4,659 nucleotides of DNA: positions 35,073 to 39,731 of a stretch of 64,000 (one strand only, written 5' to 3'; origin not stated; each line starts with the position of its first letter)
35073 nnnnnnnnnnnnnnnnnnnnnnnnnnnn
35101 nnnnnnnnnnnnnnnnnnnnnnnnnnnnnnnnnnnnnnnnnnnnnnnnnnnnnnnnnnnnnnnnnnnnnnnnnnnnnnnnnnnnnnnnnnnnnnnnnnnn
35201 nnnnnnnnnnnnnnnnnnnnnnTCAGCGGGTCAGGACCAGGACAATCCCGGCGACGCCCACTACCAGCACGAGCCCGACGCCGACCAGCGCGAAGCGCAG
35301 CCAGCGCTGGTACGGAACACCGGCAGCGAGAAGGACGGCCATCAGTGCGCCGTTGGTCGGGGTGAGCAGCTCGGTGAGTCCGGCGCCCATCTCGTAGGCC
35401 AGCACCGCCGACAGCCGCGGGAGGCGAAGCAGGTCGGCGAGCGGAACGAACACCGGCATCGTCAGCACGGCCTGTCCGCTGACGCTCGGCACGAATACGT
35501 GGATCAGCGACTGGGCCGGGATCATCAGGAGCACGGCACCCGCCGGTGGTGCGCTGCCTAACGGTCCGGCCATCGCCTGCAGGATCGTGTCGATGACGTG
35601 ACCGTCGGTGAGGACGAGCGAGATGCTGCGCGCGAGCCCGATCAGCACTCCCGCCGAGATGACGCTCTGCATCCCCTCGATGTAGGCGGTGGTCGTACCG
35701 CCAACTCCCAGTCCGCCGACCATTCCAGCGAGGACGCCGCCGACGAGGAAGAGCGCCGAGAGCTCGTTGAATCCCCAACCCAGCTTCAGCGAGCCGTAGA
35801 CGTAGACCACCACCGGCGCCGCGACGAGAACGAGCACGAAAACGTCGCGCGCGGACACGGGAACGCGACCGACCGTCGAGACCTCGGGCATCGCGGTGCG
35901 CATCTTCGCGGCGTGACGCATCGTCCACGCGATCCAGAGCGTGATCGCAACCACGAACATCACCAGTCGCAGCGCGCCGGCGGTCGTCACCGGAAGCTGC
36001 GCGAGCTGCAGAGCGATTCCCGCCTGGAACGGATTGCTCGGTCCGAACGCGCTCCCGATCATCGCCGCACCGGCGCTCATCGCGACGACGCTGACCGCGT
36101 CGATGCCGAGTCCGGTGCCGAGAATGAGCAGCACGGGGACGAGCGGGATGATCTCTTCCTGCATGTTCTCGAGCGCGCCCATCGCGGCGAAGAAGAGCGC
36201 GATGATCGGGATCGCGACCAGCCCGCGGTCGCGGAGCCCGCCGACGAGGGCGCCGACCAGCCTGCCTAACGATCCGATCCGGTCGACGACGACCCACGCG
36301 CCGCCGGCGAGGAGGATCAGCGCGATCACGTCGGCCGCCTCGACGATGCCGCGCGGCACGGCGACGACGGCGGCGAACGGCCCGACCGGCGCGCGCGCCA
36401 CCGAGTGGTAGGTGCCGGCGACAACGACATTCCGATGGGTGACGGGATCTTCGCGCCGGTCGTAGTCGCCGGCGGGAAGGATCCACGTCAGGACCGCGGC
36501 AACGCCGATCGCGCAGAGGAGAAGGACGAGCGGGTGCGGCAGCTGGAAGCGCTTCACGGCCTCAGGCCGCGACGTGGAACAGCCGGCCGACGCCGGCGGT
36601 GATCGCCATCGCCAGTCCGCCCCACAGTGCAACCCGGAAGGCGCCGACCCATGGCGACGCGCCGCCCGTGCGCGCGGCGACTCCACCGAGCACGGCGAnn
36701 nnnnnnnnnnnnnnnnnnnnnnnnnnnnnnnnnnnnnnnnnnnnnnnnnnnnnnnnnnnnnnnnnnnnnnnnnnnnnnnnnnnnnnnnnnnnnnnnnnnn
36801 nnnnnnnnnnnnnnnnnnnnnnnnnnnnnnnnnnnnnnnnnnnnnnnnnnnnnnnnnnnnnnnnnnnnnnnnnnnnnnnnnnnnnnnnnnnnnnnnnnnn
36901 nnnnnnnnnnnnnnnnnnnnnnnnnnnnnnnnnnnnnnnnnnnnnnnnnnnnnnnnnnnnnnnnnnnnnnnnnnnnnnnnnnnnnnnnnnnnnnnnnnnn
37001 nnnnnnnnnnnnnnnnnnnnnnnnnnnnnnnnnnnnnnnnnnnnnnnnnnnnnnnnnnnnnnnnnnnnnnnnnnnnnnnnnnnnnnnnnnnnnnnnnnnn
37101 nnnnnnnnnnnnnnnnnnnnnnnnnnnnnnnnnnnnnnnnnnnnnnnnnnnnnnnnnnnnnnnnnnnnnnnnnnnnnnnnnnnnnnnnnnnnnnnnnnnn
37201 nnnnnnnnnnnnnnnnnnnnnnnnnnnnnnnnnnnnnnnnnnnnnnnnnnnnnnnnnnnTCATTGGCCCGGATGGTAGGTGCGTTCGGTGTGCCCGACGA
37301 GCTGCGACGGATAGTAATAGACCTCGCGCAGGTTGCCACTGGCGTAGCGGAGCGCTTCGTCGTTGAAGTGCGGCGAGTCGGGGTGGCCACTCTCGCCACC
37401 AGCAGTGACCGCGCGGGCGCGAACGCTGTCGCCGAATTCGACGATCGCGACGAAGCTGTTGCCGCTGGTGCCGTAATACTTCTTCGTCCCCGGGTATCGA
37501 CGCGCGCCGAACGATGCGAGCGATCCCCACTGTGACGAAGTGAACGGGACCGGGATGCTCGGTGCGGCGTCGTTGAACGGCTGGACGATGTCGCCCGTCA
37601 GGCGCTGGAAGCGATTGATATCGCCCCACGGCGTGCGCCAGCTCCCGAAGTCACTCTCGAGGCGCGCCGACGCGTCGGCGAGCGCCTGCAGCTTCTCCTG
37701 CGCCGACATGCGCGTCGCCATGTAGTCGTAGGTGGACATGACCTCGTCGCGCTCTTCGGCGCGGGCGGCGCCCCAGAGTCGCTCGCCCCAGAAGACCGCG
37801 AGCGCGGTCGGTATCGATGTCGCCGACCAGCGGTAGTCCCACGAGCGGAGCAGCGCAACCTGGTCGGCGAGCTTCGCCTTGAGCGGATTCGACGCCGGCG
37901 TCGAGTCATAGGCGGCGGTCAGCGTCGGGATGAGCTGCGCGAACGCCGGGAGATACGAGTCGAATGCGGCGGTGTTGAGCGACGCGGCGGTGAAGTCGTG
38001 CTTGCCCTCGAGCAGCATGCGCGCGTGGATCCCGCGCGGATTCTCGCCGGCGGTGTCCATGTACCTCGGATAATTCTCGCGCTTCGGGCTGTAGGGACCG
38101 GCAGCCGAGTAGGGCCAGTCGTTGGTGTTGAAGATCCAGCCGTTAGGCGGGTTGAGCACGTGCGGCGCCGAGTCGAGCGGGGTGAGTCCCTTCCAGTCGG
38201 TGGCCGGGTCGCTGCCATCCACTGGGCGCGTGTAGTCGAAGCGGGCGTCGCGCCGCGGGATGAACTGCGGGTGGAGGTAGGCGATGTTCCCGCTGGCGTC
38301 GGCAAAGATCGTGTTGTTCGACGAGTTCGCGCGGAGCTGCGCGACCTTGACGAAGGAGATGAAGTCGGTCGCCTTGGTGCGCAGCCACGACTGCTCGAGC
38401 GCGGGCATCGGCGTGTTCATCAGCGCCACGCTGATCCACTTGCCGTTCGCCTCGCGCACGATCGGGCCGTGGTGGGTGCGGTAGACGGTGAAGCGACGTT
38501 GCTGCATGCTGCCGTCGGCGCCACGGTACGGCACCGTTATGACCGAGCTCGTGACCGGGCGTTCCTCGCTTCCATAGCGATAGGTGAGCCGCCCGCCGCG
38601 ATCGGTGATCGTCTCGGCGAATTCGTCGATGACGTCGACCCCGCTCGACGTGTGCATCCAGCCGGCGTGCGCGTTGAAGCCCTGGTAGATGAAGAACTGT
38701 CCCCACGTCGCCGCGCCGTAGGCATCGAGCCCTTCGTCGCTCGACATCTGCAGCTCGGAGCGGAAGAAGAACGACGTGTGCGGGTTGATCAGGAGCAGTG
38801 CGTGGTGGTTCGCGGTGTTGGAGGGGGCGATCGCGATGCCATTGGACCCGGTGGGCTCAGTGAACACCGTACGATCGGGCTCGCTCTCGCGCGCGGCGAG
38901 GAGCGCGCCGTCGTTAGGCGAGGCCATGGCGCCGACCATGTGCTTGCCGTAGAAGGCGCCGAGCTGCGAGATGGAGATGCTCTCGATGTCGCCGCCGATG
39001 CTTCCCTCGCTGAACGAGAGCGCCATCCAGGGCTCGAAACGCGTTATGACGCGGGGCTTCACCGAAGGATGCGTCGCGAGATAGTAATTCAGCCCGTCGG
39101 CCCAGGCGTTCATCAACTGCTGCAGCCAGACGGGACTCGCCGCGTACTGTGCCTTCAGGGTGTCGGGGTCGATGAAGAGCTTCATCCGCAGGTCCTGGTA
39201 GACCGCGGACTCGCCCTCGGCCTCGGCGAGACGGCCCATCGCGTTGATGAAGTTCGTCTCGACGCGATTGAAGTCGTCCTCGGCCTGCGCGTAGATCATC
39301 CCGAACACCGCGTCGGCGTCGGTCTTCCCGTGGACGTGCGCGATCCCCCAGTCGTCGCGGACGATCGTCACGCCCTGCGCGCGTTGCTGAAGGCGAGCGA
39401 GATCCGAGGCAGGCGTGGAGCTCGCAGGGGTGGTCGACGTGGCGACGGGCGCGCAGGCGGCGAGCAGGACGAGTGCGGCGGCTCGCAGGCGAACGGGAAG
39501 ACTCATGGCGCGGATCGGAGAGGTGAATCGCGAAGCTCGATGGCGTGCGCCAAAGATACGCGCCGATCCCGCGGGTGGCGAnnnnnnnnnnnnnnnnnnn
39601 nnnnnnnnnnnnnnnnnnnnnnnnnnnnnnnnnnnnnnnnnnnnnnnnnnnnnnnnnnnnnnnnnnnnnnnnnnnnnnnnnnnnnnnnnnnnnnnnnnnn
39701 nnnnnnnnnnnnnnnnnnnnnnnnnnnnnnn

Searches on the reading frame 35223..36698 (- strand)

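Call 41: search_protein_families(library=pfam, proteins=[window:35223-36698:-], max_evalue=0.00001)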
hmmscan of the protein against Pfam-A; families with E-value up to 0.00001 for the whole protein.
window:35223-36698:- (491 aa): 1 family
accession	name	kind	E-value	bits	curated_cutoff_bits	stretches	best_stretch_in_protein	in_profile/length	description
PF03606.21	DcuC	-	1.6e-65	221.9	23.1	1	53-487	1-458/461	C4-dicarboxylate anaerobic carrier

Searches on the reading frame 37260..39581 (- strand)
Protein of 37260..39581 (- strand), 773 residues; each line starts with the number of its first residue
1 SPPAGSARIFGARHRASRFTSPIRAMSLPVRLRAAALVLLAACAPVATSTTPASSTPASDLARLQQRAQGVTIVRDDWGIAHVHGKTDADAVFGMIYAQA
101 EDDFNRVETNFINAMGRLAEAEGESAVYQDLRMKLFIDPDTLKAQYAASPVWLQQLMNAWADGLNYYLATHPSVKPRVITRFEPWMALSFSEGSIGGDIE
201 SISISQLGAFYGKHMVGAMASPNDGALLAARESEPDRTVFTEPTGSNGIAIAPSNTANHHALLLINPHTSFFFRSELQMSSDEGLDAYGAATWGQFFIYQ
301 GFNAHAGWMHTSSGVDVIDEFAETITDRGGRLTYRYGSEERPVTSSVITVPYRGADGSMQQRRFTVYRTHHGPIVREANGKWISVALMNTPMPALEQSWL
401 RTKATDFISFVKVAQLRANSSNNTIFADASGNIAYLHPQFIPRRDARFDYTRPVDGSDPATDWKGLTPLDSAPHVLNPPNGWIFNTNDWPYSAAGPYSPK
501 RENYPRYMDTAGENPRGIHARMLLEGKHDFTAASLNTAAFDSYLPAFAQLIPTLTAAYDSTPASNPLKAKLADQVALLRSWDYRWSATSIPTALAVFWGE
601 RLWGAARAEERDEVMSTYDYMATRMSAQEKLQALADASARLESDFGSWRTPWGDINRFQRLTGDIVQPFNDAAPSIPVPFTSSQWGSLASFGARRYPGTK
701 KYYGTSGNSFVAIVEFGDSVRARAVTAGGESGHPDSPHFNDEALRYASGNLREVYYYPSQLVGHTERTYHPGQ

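Call 41: search_protein_families(library=pfam, proteins=[window:37260-39581:-], max_evalue=0.00001)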
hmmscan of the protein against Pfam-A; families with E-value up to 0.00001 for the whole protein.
window:37260-39581:- (773 aa): 1 family
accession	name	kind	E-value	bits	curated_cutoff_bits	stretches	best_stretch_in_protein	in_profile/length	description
PF01804.23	Penicil_amidase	-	4.6e-126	422.9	21.3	1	71-760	2-672/675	Penicillin amidase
